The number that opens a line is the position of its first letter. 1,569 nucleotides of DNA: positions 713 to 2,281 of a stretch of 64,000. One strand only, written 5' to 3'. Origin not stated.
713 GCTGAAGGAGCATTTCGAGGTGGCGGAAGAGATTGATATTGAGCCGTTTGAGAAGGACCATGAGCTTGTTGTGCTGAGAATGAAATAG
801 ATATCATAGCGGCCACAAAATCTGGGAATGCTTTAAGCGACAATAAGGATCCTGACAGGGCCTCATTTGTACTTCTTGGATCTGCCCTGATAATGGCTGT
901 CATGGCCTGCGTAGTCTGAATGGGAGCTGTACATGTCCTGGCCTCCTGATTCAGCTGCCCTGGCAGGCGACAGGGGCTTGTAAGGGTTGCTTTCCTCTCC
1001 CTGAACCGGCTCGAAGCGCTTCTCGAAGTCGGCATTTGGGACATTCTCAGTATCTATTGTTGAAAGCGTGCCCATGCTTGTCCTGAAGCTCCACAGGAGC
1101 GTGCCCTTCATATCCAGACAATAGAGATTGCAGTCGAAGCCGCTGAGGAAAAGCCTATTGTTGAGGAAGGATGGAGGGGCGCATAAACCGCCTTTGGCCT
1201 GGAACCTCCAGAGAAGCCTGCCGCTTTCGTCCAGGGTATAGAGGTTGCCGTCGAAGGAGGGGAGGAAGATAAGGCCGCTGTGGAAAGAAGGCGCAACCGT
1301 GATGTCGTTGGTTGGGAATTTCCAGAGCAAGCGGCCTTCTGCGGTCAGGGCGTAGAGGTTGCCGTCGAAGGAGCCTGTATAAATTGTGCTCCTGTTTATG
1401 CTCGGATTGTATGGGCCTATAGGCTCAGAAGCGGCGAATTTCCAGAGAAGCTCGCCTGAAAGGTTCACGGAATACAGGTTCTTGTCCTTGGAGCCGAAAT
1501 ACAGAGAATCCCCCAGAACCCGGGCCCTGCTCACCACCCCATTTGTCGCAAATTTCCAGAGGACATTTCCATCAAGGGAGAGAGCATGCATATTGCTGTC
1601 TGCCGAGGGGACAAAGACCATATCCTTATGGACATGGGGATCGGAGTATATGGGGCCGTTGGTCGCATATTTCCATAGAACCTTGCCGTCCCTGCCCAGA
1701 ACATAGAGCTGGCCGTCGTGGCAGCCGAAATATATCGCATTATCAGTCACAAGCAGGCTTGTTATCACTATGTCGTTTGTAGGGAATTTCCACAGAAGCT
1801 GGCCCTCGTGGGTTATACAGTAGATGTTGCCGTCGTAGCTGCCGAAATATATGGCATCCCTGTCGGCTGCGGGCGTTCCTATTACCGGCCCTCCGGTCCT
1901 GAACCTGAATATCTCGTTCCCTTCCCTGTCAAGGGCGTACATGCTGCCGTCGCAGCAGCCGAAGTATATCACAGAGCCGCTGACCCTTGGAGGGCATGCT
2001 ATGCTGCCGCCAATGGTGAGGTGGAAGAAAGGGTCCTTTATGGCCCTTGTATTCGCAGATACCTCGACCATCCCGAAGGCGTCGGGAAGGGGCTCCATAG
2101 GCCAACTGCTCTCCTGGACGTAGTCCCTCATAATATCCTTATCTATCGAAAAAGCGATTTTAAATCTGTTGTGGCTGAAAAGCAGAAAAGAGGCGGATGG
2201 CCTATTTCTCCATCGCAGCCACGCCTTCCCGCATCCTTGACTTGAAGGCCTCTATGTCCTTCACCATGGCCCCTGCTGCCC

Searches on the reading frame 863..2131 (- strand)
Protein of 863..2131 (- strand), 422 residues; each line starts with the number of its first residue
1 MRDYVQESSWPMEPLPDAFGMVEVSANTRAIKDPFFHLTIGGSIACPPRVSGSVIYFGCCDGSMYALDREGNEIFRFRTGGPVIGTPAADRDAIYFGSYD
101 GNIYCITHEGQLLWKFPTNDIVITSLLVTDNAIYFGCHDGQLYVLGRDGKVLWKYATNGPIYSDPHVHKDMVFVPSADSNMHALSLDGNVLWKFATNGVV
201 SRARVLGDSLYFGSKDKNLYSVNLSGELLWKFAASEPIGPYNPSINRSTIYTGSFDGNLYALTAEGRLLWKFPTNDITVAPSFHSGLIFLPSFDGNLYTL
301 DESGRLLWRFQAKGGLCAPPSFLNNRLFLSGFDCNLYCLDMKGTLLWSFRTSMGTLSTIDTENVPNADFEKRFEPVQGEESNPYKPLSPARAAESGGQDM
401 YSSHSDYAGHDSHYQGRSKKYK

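Call 18: search_protein_families(library=ncbifam, proteins=[window:863-2131:-], max_evalue=0.00001)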
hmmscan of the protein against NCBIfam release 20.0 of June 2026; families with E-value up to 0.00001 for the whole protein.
window:863-2131:- (422 aa): 5 families
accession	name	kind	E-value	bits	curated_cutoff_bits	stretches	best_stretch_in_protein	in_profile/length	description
TIGR03300.1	assembly_YfgL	equivalog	1.3e-41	142.6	285.2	3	87-237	61-221/377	outer membrane protein assembly factor BamB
NF053615.1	SerThrKinAfsKStmc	equivalog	2.2e-26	92.8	1300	2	242-351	659-772/809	protein serine/threonine kinase AfsK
NF008351.0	PRK11138.1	equivalog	3.3e-20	71.9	423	1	124-271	114-281/394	outer membrane protein assembly factor BamB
TIGR03075.1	PQQ_enz_alc_DH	subfamily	8.6e-11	41.1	480.05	0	192-279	51-153/530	PQQ-dependent dehydrogenase, methanol/ethanol family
TIGR04528.1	acido_non_PQQ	subfamily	1.8e-07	30.3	650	0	124-194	52-128/493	acido-empty-quinoprotein group A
